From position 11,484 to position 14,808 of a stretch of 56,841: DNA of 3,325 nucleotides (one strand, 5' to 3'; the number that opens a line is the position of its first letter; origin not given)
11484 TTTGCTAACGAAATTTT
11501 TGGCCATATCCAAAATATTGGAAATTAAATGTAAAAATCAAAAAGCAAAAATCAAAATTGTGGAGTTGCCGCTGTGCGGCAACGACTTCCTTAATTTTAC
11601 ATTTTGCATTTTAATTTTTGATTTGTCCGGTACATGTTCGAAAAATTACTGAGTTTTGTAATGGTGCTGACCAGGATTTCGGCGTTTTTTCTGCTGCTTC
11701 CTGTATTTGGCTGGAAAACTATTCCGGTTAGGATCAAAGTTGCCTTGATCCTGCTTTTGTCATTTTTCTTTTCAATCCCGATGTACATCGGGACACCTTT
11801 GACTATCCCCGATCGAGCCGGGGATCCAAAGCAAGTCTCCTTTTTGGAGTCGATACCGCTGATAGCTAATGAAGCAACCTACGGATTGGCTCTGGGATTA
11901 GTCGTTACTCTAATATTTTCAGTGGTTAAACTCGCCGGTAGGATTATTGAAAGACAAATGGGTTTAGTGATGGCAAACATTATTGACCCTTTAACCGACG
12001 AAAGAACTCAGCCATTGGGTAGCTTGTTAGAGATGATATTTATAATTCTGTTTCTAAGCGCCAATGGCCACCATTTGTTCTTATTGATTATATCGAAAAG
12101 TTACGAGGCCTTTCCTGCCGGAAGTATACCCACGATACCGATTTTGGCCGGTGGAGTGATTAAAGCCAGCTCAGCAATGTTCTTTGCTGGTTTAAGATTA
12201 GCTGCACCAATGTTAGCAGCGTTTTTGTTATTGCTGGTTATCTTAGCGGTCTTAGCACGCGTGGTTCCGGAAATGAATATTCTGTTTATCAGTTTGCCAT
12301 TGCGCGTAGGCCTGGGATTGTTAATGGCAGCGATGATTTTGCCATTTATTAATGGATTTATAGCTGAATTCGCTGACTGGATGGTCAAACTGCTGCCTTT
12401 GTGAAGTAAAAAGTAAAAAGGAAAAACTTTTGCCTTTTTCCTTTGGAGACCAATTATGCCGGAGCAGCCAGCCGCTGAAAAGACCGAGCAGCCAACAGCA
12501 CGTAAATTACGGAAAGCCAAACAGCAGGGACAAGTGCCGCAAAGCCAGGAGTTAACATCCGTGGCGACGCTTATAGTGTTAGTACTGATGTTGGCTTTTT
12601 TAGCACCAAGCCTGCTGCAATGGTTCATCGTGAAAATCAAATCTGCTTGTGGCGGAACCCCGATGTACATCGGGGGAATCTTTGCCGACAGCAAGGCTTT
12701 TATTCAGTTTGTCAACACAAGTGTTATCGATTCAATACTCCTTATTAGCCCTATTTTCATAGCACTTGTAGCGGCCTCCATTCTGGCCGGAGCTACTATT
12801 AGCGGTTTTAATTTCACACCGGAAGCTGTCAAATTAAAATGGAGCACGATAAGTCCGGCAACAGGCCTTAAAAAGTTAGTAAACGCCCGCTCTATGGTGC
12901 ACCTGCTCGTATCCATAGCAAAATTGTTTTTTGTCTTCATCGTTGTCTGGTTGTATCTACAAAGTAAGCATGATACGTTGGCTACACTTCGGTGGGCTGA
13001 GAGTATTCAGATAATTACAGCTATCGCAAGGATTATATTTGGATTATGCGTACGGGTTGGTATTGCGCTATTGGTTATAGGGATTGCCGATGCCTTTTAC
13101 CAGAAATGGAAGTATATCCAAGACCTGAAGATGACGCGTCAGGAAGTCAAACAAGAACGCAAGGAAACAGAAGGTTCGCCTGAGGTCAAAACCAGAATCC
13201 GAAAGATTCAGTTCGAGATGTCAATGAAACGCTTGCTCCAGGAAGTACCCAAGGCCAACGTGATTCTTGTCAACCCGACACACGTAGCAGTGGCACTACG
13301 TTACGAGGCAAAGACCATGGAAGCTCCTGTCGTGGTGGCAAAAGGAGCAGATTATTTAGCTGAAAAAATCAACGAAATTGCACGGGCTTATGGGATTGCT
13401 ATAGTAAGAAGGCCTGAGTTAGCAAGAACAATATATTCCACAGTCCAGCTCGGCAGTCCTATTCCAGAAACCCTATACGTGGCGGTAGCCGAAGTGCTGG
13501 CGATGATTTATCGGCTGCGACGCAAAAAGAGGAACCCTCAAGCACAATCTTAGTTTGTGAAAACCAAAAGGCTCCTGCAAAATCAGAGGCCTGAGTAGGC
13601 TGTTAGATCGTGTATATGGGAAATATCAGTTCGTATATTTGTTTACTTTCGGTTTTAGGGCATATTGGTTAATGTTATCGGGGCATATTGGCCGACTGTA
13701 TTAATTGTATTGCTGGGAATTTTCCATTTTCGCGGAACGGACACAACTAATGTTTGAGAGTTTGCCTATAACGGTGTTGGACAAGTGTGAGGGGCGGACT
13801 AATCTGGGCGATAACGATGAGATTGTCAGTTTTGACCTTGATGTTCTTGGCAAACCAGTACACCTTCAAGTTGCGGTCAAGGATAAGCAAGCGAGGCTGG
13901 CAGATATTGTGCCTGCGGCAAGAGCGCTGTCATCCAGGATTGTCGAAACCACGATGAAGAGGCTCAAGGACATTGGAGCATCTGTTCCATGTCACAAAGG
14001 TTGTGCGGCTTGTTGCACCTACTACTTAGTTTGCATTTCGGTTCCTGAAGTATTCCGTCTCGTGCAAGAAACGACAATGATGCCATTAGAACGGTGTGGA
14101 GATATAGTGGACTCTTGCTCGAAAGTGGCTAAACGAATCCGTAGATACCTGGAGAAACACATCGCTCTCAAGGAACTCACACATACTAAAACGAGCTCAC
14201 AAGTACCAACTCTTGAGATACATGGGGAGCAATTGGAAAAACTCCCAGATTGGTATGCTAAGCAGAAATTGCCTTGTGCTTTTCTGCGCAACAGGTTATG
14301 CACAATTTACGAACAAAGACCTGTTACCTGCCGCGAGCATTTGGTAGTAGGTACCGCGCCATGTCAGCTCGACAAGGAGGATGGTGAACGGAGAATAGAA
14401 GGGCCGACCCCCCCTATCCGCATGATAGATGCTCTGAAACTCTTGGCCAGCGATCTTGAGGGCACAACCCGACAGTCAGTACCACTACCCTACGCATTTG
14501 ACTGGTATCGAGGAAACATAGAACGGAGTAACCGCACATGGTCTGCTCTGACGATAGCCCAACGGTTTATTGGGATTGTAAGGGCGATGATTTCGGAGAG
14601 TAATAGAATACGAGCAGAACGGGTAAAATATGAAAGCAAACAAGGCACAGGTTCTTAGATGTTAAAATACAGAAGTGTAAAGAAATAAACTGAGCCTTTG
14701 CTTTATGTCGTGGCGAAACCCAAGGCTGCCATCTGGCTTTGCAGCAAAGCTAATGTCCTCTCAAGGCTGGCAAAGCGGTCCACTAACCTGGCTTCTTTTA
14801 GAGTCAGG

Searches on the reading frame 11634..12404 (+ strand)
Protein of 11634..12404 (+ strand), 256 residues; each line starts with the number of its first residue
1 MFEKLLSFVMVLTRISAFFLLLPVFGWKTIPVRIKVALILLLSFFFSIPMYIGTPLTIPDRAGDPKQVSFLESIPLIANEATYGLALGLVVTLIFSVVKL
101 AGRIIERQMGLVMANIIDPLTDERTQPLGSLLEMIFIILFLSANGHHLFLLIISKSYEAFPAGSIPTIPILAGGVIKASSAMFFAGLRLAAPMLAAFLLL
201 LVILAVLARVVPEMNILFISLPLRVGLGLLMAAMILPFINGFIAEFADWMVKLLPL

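Call 6: search_protein_families(library=pfam, proteins=[window:11634-12404:+])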
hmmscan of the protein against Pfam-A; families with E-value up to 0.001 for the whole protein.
window:11634-12404:+ (256 aa): 1 family
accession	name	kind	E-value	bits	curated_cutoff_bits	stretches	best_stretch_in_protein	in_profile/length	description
PF01311.25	Bac_export_1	-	3.6e-56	190.8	27.8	1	6-245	2-225/230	Bacterial export proteins, family 1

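Call 17: find_homologous_proteins(query=window:11634-12404:+, max_evalue=1e-20)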
Query window:11634-12404:+ (256 aa): 1609 proteins with E <= 1e-20 among 8000 candidates; the best 120 are listed.
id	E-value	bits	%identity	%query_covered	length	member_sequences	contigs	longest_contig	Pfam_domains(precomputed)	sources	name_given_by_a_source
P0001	4.6e-144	497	100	96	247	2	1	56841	PF01311.26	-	-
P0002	2.0e-117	409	83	99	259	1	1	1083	PF01311.26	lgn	-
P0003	5.4e-117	408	83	99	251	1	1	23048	PF01311.26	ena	-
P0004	3.9e-116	405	82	99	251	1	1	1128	PF01311.26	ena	-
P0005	1.8e-115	403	81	99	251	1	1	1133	PF01311.26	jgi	-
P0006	2.8e-115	402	81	99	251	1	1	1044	PF01311.26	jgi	-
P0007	2.9e-114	399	82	100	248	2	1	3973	PF01311.26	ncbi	ncbi:MAG: flagellar biosynthetic protein FliR [Phycisphaerae bacterium]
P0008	1.4e-111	390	80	100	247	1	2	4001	PF01311.26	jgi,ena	-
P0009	5.0e-111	388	80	99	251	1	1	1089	PF01311.26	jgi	jgi:flagellar biosynthetic protein FliR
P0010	7.2e-111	388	80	99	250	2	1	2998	PF01311.26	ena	-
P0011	7.3e-111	388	78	100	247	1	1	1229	PF01311.26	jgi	jgi:flagellar biosynthetic protein FliR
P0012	8.5e-111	388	78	100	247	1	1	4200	PF01311.26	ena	-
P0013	1.0e-110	387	78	100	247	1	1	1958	PF01311.26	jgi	-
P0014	1.1e-110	387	78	100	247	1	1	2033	PF01311.26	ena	-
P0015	3.4e-110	386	78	100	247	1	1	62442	PF01311.26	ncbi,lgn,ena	-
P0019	1.8e-109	383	77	99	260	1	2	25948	PF01311.26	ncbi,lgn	ncbi:MAG: flagellar biosynthetic protein FliR [Sedimentisphaerales bacterium]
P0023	4.9e-109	382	76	100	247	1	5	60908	PF01311.26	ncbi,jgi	ncbi:MAG: flagellar biosynthetic protein FliR [Planctomycetota bacterium]|jgi:flagellar biosynthetic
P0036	3.2e-108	379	75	100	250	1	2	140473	PF01311.26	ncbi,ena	-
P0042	5.2e-108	379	77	99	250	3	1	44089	PF01311.26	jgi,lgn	jgi:flagellar biosynthetic protein FliR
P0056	4.2e-107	376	75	100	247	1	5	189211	PF01311.26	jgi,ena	-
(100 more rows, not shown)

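Call 18: find_encoding_contigs(protein=P0003, flank=10000, max_places=2)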
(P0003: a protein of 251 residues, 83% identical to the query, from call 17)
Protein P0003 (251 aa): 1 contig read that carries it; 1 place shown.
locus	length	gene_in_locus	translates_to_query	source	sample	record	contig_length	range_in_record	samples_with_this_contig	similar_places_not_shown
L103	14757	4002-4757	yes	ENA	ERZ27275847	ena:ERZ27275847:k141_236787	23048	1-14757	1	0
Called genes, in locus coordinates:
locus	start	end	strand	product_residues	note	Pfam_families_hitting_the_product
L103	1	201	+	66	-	?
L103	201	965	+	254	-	PF13677:MotB_plug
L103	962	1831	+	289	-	PF13677:MotB_plug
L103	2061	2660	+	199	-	PF04347:FliO (faint)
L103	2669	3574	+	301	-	PF00813:FliP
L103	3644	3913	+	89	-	PF01313:Bac_export_3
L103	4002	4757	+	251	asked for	PF01311:Bac_export_1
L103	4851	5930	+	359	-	PF01312:Bac_export_2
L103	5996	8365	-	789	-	PF02465:FliD_N, PF07196:Flagellin_IN (weak), PF07195:FliD_C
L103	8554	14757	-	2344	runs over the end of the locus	PF13524:Glyco_trans_1_2, PF02310:B12-binding, PF04055:Radical_SAM, PF00535:Glycos_transf_2, PF10111:Glyco_tranf_2_2, PF13641:Glyco_tranf_2_3, PF00535:Glycos_transf_2, PF10111:Glyco_tranf_2_2, +7 more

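Call 19: find_encoding_contigs(protein=P0015, flank=10000, max_places=2)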
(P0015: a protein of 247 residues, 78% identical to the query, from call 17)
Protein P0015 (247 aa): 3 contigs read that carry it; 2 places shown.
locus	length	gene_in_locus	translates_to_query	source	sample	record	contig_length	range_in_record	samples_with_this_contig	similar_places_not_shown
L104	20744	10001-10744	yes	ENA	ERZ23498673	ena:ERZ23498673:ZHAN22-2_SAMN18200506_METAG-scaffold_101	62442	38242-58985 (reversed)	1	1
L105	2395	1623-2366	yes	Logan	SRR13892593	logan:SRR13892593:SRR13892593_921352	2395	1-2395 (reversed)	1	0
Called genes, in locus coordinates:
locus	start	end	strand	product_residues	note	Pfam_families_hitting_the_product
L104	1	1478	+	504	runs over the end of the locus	PF01514:YscJ_FliF, PF08345:YscJ_FliF_C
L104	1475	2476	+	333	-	PF14842:FliG_N, PF14841:FliG_M, PF01706:FliG_C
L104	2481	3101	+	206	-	PF02108:FliH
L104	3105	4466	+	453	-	PF02874:ATP-synt_ab_N, PF00006:ATP-synt_ab, PF18269:T3SS_ATPase_C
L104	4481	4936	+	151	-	PF02050:FliJ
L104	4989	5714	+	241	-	-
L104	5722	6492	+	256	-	PF01618:MotA_ExbB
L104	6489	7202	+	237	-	PF13677:MotB_plug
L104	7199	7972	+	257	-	PF13677:MotB_plug, PF00691:OmpA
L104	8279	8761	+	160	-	PF04347:FliO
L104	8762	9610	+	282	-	PF00813:FliP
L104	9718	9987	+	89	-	PF01313:Bac_export_3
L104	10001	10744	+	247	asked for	PF01311:Bac_export_1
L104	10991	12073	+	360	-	PF01312:Bac_export_2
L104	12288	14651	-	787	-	PF02465:FliD_N, PF07195:FliD_C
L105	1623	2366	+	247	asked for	PF01311:Bac_export_1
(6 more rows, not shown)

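Call 20: find_encoding_contigs(protein=P0019, flank=10000, max_places=2)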
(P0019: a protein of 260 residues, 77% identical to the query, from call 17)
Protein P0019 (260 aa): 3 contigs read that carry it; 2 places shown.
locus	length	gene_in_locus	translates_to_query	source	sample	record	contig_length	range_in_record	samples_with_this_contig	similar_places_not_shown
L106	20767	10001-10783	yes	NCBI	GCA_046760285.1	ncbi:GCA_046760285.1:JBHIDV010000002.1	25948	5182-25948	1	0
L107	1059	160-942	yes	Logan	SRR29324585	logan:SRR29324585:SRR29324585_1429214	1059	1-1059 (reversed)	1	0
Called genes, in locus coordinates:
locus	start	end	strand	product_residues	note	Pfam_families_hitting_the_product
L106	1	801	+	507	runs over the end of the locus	PF01514:YscJ_FliF, PF08345:YscJ_FliF_C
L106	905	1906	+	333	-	PF14842:FliG_N, PF14841:FliG_M, PF01706:FliG_C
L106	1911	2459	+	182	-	PF02108:FliH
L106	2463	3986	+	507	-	PF00006:ATP-synt_ab, PF18269:T3SS_ATPase_C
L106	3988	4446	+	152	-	PF02050:FliJ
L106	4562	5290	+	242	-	-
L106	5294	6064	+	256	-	PF01618:MotA_ExbB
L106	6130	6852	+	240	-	PF13677:MotB_plug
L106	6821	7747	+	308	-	PF13677:MotB_plug, PF00691:OmpA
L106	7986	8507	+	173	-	PF04347:FliO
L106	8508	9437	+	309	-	PF00813:FliP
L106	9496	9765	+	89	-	PF01313:Bac_export_3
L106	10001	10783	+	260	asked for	PF01311:Bac_export_1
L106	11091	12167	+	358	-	PF01312:Bac_export_2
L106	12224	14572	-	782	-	PF02465:FliD_N, PF07195:FliD_C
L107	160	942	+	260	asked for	PF01311:Bac_export_1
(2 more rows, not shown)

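Call 43: find_encoding_contigs(protein=P0023, flank=6000, max_places=1)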
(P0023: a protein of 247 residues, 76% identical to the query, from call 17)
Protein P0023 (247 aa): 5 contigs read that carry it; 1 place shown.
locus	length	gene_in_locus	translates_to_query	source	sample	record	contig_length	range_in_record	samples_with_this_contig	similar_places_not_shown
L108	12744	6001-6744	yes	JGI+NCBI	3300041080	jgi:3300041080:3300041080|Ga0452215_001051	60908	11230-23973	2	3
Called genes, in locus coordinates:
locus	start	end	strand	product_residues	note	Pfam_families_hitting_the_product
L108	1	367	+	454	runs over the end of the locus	PF02874:ATP-synt_ab_N, PF00006:ATP-synt_ab, PF18269:T3SS_ATPase_C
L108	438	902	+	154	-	PF02050:FliJ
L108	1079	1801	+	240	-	-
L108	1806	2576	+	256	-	PF01618:MotA_ExbB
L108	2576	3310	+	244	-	PF13677:MotB_plug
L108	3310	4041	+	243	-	PF13677:MotB_plug, PF00691:OmpA (weak)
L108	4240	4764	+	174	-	PF04347:FliO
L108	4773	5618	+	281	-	PF00813:FliP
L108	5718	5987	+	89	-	PF01313:Bac_export_3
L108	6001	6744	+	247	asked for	PF01311:Bac_export_1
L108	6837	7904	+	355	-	PF01312:Bac_export_2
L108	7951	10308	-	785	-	PF02465:FliD_N, PF07196:Flagellin_IN (weak), PF07195:FliD_C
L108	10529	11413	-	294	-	PF00254:FKBP_C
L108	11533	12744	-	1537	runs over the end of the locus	PF05050:Methyltransf_21, PF13439:Glyco_transf_4, PF00534:Glycos_transf_1, PF13692:Glyco_trans_1_4, PF13524:Glyco_trans_1_2, PF00535:Glycos_transf_2, PF10111:Glyco_tranf_2_2, PF13641:Glyco_tranf_2_3, +4 more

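Call 44: find_encoding_contigs(protein=P0036, flank=6000, max_places=1)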
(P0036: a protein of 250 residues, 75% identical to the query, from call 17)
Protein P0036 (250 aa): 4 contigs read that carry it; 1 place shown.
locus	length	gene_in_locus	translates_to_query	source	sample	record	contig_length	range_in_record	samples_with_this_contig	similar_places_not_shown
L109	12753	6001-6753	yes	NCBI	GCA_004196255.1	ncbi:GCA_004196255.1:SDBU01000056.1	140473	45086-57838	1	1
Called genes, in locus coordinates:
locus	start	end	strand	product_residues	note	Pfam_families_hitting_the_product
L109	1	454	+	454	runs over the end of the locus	PF02874:ATP-synt_ab_N, PF00006:ATP-synt_ab, PF18269:T3SS_ATPase_C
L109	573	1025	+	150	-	PF02050:FliJ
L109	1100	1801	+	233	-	-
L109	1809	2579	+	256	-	PF01618:MotA_ExbB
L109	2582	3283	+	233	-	PF13677:MotB_plug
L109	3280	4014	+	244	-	PF13677:MotB_plug, PF00691:OmpA (weak)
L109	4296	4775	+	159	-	PF04347:FliO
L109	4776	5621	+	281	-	PF00813:FliP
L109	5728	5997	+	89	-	PF01313:Bac_export_3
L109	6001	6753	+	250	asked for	PF01311:Bac_export_1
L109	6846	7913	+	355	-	PF01312:Bac_export_2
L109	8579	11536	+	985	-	PF24391:HD-CE, PF13589:HATPase_c_3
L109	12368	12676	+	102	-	-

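Call 45: find_encoding_contigs(protein=P0056, flank=6000, max_places=1)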
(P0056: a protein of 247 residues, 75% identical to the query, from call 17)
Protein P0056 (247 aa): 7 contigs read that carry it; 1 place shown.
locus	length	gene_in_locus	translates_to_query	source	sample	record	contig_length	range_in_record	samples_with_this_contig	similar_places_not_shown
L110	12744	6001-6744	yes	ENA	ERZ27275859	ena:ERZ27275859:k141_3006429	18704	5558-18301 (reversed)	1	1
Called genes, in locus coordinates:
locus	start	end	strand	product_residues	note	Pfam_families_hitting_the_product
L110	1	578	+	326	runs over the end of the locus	?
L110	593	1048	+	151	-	PF02050:FliJ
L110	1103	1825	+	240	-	-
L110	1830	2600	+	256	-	PF01618:MotA_ExbB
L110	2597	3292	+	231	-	PF13677:MotB_plug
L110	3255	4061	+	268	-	PF13677:MotB_plug, PF00691:OmpA (weak)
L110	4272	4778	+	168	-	PF04347:FliO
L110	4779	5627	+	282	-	PF00813:FliP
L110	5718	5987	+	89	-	PF01313:Bac_export_3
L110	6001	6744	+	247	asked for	PF01311:Bac_export_1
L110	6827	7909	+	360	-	PF01312:Bac_export_2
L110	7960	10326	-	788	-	PF02465:FliD_N, PF07196:Flagellin_IN (weak), PF07195:FliD_C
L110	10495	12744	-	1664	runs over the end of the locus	PF00535:Glycos_transf_2, PF10111:Glyco_tranf_2_2, PF13641:Glyco_tranf_2_3, PF00535:Glycos_transf_2, PF00535:Glycos_transf_2, PF10111:Glyco_tranf_2_2, PF13641:Glyco_tranf_2_3, PF00535:Glycos_transf_2, +6 more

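Call 46: find_encoding_contigs(protein=P0042, flank=6000, max_places=1)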
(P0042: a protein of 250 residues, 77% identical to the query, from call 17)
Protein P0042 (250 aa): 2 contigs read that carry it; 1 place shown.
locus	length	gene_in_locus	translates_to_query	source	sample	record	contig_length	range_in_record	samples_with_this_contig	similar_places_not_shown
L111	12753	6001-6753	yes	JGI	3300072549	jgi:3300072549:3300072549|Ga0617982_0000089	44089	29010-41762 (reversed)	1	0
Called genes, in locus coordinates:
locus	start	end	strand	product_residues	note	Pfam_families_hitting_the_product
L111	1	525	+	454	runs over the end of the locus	PF02874:ATP-synt_ab_N, PF00006:ATP-synt_ab, PF18269:T3SS_ATPase_C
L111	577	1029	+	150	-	PF02050:FliJ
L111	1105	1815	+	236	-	-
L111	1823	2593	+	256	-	PF01618:MotA_ExbB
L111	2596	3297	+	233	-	PF13677:MotB_plug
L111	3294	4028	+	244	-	PF13677:MotB_plug, PF00691:OmpA (weak)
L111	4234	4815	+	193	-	PF04347:FliO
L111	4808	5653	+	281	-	PF00813:FliP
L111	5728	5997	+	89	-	PF01313:Bac_export_3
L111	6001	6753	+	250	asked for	PF01311:Bac_export_1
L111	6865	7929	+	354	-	PF01312:Bac_export_2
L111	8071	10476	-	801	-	PF02465:FliD_N, PF07195:FliD_C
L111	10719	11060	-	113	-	-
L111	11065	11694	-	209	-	PF12895:ANAPC3 (faint), PF13431:TPR_17 (faint), PF21033:RMD1-3 (faint), PF23914:TPR_CcmH_CycH (faint), PF25060:ARM_TT21_2nd (faint), PF07719:TPR_2 (weak), PF13432:TPR_16, PF14559:TPR_19 (weak), +6 more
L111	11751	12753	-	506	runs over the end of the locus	PF00515:TPR_1 (faint), PF07719:TPR_2 (faint), PF13374:TPR_10 (faint), PF13424:TPR_12 (faint), PF13428:TPR_14 (faint), PF14559:TPR_19 (weak), PF00534:Glycos_transf_1, PF13692:Glyco_trans_1_4, +1 more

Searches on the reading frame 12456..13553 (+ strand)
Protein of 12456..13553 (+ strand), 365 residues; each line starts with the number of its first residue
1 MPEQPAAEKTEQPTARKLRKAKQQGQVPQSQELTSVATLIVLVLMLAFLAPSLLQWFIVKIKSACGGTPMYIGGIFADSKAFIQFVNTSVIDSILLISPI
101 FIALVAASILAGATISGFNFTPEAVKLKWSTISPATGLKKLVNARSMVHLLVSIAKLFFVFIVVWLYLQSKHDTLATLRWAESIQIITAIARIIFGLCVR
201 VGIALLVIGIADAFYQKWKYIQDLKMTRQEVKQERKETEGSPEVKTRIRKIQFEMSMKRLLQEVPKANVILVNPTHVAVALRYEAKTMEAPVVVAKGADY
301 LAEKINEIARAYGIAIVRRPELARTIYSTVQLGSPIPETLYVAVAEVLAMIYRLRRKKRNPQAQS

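Call 6: search_protein_families(library=pfam, proteins=[window:12456-13553:+])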
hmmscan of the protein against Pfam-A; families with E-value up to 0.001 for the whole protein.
window:12456-13553:+ (365 aa): 1 family
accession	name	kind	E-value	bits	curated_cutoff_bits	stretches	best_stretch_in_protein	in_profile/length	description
PF01312.24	Bac_export_2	-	1.6e-113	379.8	24.4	1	8-351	2-335/335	FlhB HrpN YscU SpaS Family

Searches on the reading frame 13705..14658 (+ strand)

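Call 7: search_protein_families(library=pfam, proteins=[window:13705-14658:+])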
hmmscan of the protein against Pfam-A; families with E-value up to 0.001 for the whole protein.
window:13705-14658:+ (317 aa): 1 family
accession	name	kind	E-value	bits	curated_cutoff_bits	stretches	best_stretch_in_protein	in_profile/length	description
PF03692.20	CxxCxxCC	-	0.00013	23.1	23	0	96-212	2-69/85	Putative zinc- or iron-chelating domain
